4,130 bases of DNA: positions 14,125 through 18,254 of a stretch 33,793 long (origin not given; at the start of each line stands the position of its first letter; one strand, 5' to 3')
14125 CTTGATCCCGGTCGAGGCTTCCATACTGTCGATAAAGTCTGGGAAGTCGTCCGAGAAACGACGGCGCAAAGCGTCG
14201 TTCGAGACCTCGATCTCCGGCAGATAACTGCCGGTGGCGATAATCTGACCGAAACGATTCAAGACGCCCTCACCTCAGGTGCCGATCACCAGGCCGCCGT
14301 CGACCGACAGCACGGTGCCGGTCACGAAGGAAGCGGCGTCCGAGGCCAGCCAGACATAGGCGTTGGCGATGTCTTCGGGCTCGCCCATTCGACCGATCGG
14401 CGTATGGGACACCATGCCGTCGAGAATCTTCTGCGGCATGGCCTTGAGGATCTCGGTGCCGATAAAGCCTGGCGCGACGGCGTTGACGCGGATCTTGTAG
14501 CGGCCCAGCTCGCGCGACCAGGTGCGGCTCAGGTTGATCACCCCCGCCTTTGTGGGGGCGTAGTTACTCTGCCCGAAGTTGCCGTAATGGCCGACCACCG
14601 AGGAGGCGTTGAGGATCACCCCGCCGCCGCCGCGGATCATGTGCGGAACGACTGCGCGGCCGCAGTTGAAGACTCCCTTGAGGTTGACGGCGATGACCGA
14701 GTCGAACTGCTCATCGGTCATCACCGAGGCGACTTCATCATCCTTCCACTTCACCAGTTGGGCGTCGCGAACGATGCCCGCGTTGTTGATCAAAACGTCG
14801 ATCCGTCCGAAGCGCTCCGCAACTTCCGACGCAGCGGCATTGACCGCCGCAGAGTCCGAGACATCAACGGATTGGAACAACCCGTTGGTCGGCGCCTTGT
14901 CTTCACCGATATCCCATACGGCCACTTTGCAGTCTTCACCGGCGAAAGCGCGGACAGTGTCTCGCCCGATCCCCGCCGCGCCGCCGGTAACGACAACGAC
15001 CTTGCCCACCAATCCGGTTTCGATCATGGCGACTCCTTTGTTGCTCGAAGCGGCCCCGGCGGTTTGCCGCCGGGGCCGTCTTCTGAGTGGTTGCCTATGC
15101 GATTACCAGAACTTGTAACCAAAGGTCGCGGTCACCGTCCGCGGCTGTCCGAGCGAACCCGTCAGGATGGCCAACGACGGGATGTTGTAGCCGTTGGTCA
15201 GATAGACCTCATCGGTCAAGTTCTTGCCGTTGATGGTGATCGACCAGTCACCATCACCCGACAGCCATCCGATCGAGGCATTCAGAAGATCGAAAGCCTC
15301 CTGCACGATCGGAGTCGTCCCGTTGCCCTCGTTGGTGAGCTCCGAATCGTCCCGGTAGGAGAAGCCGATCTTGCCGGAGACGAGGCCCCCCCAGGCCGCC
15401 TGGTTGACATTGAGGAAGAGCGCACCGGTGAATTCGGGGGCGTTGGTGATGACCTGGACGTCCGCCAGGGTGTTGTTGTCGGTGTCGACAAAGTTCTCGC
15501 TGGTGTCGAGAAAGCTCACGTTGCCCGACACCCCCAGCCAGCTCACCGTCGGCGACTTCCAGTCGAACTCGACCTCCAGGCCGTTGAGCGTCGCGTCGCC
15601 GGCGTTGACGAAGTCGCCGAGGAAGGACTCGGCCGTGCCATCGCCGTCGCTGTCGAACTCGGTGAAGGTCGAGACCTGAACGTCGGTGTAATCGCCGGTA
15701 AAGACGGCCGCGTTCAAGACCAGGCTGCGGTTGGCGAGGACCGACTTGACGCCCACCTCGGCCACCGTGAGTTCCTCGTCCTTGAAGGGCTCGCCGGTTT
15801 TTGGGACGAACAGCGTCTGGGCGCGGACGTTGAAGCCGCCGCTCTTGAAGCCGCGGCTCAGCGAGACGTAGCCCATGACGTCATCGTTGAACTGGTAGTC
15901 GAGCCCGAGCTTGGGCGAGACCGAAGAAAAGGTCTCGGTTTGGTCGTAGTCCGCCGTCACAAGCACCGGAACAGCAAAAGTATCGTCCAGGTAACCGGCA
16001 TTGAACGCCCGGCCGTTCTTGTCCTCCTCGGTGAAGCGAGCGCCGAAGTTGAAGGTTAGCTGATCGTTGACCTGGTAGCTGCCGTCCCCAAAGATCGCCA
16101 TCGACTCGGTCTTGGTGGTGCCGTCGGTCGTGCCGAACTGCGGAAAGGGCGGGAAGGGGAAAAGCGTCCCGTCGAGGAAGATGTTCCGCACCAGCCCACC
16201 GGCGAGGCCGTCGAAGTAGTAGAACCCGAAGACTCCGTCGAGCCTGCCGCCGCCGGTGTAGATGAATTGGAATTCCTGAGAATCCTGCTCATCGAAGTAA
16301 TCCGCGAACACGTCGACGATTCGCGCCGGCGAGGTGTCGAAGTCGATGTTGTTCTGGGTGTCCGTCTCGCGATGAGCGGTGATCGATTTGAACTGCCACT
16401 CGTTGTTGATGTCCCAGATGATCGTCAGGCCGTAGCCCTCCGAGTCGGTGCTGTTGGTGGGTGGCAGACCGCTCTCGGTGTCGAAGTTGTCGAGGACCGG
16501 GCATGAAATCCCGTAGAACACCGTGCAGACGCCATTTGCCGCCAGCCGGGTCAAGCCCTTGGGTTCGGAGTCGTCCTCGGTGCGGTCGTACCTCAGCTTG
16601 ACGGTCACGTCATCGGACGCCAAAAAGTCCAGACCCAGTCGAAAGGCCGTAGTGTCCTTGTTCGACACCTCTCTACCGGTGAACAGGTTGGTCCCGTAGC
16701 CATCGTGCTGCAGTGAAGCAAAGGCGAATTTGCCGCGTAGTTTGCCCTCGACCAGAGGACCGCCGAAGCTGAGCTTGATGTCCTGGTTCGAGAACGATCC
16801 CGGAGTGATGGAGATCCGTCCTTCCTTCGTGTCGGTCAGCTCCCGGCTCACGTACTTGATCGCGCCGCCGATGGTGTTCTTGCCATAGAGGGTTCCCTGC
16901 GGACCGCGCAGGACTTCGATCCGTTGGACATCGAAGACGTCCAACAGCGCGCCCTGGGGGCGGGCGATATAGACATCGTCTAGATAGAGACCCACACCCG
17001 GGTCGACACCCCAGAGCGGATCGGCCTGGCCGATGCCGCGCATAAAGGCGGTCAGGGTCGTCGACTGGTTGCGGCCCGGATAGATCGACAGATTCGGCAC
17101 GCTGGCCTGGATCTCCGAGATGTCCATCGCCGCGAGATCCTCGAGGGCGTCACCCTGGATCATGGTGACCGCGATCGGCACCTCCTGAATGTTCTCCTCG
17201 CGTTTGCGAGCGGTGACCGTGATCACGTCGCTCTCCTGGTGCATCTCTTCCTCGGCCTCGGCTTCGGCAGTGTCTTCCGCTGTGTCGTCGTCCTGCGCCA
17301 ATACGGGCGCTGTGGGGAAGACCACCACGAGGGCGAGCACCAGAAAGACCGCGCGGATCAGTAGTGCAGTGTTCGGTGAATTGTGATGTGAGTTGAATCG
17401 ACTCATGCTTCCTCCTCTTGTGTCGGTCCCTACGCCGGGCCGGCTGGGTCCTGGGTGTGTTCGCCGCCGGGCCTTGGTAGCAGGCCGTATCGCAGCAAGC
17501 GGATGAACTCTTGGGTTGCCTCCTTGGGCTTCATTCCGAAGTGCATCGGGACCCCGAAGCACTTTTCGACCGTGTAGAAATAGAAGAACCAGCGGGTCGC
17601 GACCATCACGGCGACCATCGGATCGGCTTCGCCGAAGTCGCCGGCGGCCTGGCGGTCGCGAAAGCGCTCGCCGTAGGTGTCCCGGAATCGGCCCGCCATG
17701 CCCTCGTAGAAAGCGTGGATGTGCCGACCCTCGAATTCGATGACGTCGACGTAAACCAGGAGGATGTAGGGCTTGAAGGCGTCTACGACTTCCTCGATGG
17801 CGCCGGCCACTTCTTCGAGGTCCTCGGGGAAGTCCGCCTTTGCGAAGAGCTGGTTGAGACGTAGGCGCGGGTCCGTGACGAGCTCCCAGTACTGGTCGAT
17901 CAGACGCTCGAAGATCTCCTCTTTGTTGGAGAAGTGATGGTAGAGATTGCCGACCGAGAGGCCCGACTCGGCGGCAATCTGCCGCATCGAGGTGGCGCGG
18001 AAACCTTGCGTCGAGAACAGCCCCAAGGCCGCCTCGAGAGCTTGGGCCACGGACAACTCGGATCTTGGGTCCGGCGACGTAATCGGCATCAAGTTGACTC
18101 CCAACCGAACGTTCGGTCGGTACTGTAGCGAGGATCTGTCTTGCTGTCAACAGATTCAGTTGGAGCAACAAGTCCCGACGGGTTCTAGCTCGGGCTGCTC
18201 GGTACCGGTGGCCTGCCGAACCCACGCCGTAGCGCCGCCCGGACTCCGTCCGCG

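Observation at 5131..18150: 13-kb TetR-headed, translationally coupled operon mixing uptake machinery with thiolase-fold/acyl-CoA enzymes: candidate undescribed pathway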

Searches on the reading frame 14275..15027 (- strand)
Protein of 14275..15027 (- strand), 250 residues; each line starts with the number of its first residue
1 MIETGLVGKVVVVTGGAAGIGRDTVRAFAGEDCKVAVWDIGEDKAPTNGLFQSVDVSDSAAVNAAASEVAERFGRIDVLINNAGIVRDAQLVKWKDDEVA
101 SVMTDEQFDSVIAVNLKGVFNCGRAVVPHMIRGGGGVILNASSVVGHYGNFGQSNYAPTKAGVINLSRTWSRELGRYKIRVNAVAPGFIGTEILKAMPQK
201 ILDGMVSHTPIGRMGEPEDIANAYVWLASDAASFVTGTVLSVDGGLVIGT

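Call 8: search_protein_families(library=pfam, proteins=[window:14275-15027:-], max_evalue=0.001)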
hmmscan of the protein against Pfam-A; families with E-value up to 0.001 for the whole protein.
window:14275-15027:- (250 aa): 4 families
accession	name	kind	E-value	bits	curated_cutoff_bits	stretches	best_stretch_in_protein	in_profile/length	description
PF13561.12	adh_short_C2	-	3.6e-61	207.2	27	1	16-246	1-235/236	Enoyl-(Acyl carrier protein) reductase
PF00106.31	adh_short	-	6.4e-52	176.3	26.6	1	9-198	1-191/195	short chain dehydrogenase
PF08659.16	KR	-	2e-11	44.6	22.6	1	53-163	59-156/180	KR domain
PF23441.1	SDR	-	0.0004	20.3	27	1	154-247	161-256/258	SDR-like rossmann domain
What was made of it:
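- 14275..15027 (-): FabG-like classical SDR (250 aa). Pfam adh_short_C2 (call 8).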

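Call 9: search_protein_families(library=ncbifam, proteins=[window:14275-15027:-], max_evalue=0.00001)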
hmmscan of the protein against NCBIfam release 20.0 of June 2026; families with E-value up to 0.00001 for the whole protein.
window:14275-15027:- (250 aa): 221 families (the best 25 are shown)
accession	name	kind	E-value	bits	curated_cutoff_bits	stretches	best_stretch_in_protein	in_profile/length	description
NF004198.0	PRK05653.1-3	equivalog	2.1e-72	243.6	296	1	6-248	5-248/248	3-oxoacyl-ACP reductase FabG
TIGR01830.1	3oxo_ACP_reduc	equivalog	4.4e-72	242.6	297.75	1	11-247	1-239/239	3-oxoacyl-[acyl-carrier-protein] reductase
NF006072.0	PRK08217.1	subfamily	1.2e-69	235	298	1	6-247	3-252/253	3-ketoacyl-(acyl-carrier-protein) reductase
NF004197.0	PRK05653.1-1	equivalog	3.4e-64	216.8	332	1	4-247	3-247/249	3-oxoacyl-ACP reductase FabG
NF009466.0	PRK12826.1-2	subfamily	7e-63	212.4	222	1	9-247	4-245/248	3-oxoacyl-ACP reductase FabG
NF005559.1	PRK07231.1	subfamily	5.3e-59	199.7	215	1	6-247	2-248/249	glucose 1-dehydrogenase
NF052558.1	MBtsdlDhBudC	equivalog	8.8e-57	192.5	270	1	8-246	3-241/250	meso-2,3-butanediol dehydrogenase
TIGR01829.1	AcAcCoA_reduct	subfamily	1e-56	192.3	302.1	1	9-246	1-240/242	acetoacetyl-CoA reductase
NF004818.0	PRK06172.1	equivalog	1.2e-56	191.9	336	1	6-247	5-251/253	SDR family oxidoreductase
NF004791.0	PRK06138.1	equivalog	3.5e-56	190.3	312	1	6-248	3-251/252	SDR family oxidoreductase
NF042966.1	AcAcCoAred_PhaB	equivalog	8.4e-56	189.2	436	1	1-244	1-236/240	acetoacetyl-CoA reductase PhaB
NF004817.0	PRK06171.1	subfamily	2.4e-55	187.9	304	1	6-246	7-262/265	sorbitol-6-phosphate dehydrogenase subunit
NF009464.0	PRK12824.1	subfamily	2.7e-55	187.7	269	1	9-247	3-243/245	3-oxoacyl-ACP reductase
NF040605.2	mycolic_FabG1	exception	8.2e-55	186.2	420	1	10-249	3-232/233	3-oxoacyl-ACP reductase FabG1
NF009468.0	PRK12826.1-4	equivalog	7.8e-54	183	318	1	5-247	4-248/256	SDR family oxidoreductase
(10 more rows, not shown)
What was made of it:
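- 14275..15027 (-): NCBIfam FabG 243.6 bits, below the cut-off of 296 (call 9).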

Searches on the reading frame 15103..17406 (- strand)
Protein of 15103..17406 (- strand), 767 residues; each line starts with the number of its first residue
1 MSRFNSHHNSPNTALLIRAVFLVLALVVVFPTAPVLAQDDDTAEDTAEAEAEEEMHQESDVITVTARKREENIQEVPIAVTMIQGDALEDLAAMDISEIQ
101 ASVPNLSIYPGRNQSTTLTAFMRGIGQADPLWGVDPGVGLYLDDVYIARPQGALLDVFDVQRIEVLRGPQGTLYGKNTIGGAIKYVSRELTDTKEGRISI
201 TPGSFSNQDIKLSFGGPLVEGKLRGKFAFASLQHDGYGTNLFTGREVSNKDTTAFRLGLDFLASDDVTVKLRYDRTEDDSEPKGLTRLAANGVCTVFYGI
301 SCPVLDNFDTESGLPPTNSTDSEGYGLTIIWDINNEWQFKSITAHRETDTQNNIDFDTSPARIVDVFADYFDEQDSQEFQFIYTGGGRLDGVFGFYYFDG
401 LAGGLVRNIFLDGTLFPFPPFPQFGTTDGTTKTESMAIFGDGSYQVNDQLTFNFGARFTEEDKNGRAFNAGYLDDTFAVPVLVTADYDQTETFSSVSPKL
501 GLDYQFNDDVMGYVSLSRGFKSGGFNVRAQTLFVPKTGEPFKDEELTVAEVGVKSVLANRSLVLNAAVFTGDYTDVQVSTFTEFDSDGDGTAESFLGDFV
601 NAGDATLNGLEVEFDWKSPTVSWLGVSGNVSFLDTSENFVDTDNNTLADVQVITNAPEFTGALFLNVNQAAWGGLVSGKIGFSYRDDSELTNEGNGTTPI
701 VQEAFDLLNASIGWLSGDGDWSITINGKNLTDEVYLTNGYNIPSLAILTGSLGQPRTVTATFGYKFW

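Call 8: search_protein_families(library=pfam, proteins=[window:15103-17406:-], max_evalue=0.001)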
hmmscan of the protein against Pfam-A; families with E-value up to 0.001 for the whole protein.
window:15103-17406:- (767 aa): 2 families
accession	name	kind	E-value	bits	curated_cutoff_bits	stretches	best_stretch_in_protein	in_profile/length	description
PF00593.30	TonB_dep_Rec_b-barrel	-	7.4e-36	125.4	27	1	317-730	57-436/436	TonB dependent receptor-like, beta-barrel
PF07715.20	Plug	-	1.7e-17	64.3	23.9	1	73-182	2-107/107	TonB-dependent Receptor Plug Domain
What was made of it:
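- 15103..17406 (-): TonB-dependent receptor (767 aa, signal peptide, plug + barrel). Pfam Plug and TonB_dep_Rec_b-barrel (call 8).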

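Call 9: search_protein_families(library=ncbifam, proteins=[window:15103-17406:-], max_evalue=0.00001)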
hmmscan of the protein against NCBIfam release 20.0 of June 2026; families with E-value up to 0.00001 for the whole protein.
window:15103-17406:- (767 aa): 19 families
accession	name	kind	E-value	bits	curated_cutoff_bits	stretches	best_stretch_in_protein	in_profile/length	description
TIGR01783.1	TonB-siderophor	subfamily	3e-39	135.2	223.5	2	76-353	2-262/649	TonB-dependent siderophore receptor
TIGR01785.1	TonB-hemin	subfamily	6.3e-25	87.7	316.85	2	60-192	2-133/677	TonB-dependent heme/hemoglobin receptor family protein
NF041535.1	TonB_rec_PqqU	equivalog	6.8e-17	61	1200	1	69-287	9-227/676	TonB-dependent receptor PqqU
TIGR01786.1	TonB-hemlactrns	subfamily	2.5e-16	59.2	323.75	2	427-641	384-591/719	TonB-dependent hemoglobin/transferrin/lactoferrin family receptor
NF053590.1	TonB_dep_TOL0244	equivalog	8.4e-15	54.4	645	1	159-222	111-173/604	TOL_0244 family TonB-dependent receptor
TIGR01779.1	TonB-B12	equivalog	1.5e-12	46.9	599.7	1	54-256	23-220/614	TonB-dependent vitamin B12 receptor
NF050067.1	TonBEntbctnRecCfrA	equivalog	1.8e-12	46.4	1200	1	50-201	19-171/698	TonB-dependent ferric enterobactin receptor CfrA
NF007349.0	PRK09840.1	equivalog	1.8e-12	46.1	686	1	19-205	16-194/760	catecholate siderophore receptor Fiu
NF010651.0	PRK14050.1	equivalog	3.2e-12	45.4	884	1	62-200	65-198/730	TonB-dependent siderophore receptor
NF007465.0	PRK10044.1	equivalog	1e-10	40.5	803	1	35-192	34-191/726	ferrichrome porin FhuA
NF010010.0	PRK13483.1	equivalog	1.1e-10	40.2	927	1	45-199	19-174/660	ligand-gated channel protein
NF007926.1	PRK10641.1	equivalog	2.6e-09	36.2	836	1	51-213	19-177/617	TonB-dependent vitamin B12 receptor BtuB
NF010650.0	PRK14049.1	equivalog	1.2e-08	33.6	904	0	485-583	474-563/729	ferrioxamine B receptor precursor protein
NF049944.1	TonB_dep_PUIUD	equivalog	1.7e-08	33.3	850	0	424-583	382-533/686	TonB-dependent receptor, PUIUD motif-type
NF010012.0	PRK13486.1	equivalog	2.6e-08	32.7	924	1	56-195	22-165/696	TonB-dependent receptor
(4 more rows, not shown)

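Call 80: search_solved_structures(query=window:15103-17406:-, max_evalue=1e-10)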
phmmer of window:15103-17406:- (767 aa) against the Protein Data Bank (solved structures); distinct sequences matched with E-value up to 1e-10: 1.
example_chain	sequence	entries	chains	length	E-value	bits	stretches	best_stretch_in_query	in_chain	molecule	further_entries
4epa_A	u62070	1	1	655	1.9e-24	89.3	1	56-754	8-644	Pesticin receptor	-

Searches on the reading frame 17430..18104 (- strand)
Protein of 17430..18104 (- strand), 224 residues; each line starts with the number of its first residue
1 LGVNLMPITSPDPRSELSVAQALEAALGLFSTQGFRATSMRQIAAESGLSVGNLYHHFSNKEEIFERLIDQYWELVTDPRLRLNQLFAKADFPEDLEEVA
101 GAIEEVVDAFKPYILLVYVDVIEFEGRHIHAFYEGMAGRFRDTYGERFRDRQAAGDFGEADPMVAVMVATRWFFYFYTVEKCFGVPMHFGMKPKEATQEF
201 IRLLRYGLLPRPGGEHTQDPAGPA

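Call 8: search_protein_families(library=pfam, proteins=[window:17430-18104:-], max_evalue=0.001)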
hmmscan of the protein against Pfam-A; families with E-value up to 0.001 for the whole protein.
window:17430-18104:- (224 aa): 1 family
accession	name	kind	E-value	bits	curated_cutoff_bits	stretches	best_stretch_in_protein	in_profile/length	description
PF00440.29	TetR_N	-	7.3e-18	64.5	24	1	23-68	2-47/47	Bacterial regulatory proteins, tetR family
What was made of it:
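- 17430..18089 (-): tetR (219 aa from ATG 18089; GGGAG ribosome-binding site upstream). Pfam TetR_N, E = 7e-18 (call 8).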

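Call 9: search_protein_families(library=ncbifam, proteins=[window:17430-18104:-], max_evalue=0.00001)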
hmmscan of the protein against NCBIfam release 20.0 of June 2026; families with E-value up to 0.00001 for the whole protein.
window:17430-18104:- (224 aa): 12 families
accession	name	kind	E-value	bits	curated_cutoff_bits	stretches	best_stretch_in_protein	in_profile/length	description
NF051852.1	efflux_TF_MtrR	exception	1.2e-11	44.8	280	1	21-75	14-68/205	multidrug efflux system transcriptional repressor MtrR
NF037937.1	septum_RefZ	equivalog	4.7e-11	43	180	1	22-75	4-57/195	forespore capture DNA-binding protein RefZ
NF041196.1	ScbR_bind_reg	equivalog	1.3e-10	41.8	150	1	14-73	3-62/191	ScbR family autoregulator-binding transcription factor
NF007949.0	PRK10668.1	equivalog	7.7e-10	38.6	271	1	21-71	15-65/216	multidrug efflux transporter transcriptional repressor AcrR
NF053516.1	TranRepPrsAVib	equivalog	7.1e-08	32.5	300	1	21-90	10-80/208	TetR family transcriptional repressor PsrA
NF053731.1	TransRegFasRMycb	equivalog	1.6e-07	31.3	330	1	13-77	8-72/199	HTH-type transcriptional activator FasR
NF011572.0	PRK14996.1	equivalog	4e-07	30.1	144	1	22-114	13-98/192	TetR family transcriptional regulator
TIGR03613.1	RutR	equivalog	6e-07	29.5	368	1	21-83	12-74/202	pyrimidine utilization regulatory protein R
TIGR03384.1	betaine_BetI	equivalog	2e-06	27.6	201.3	1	21-69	12-60/189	choline-binding transcriptional repressor BetI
NF050111.1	TransRegSACE7040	equivalog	3.6e-06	27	250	1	21-69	5-54/186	SACE_7040 family transcriptional regulator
NF011584.0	PRK15008.1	equivalog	5.7e-06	26.3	230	0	22-76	23-77/212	HTH-type transcriptional regulator RutR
NF007430.0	PRK09975.1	equivalog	7.9e-06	25.1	274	0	22-74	16-68/220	acrEF/envCD operon transcriptional regulator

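Call 92: search_solved_structures(query=window:17430-18089:-, max_evalue=0.001)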
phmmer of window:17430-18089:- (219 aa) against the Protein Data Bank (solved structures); distinct sequences matched with E-value up to 0.001: 102 (the best 60 are shown).
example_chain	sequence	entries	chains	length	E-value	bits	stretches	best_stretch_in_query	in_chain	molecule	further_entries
3c07_A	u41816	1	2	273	1.2e-09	41.5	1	9-108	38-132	Putative tetR-family transcriptional regulator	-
1rkt_A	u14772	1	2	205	2.1e-09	40.7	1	13-168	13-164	protein yfiR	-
3ppb_A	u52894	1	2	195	2.3e-09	40.6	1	16-68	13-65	putative tetR family transcription regulator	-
9b7y_A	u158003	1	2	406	3.1e-09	40.2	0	15-64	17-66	Transcriptional repressor Mce3R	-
4w97_A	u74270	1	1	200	2e-08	37.5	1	16-67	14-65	HTH-type transcriptional repressor KstR2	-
4w1u_A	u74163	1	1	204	2.1e-08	37.5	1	16-67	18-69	HTH-type transcriptional repressor KstR2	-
3lhq_A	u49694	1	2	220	3.6e-08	36.7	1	17-94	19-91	AcrAB operon repressor (TetR/AcrR family)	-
6ayh_A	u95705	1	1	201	6e-08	36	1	16-69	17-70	TetR family transcriptional regulator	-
2gen_A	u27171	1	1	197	6.5e-08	35.8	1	16-63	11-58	probable transcriptional regulator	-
2ibd_A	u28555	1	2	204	9.5e-08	35.3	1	16-114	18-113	Possible transcriptional regulator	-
5e57_A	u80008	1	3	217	1e-07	35.2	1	14-64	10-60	Transcription regulator AmtR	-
4uds_A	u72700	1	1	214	1.3e-07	34.9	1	10-123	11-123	MBDR REGULATOR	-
3rh2_A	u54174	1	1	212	1.6e-07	34.6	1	17-69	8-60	Hypothetical TetR-like transcriptional regulator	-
3cdl_A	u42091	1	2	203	3.2e-07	33.6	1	17-71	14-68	Transcriptional regulator AefR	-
2i10_A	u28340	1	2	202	4e-07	33.3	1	16-182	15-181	Putative TetR transcriptional regulator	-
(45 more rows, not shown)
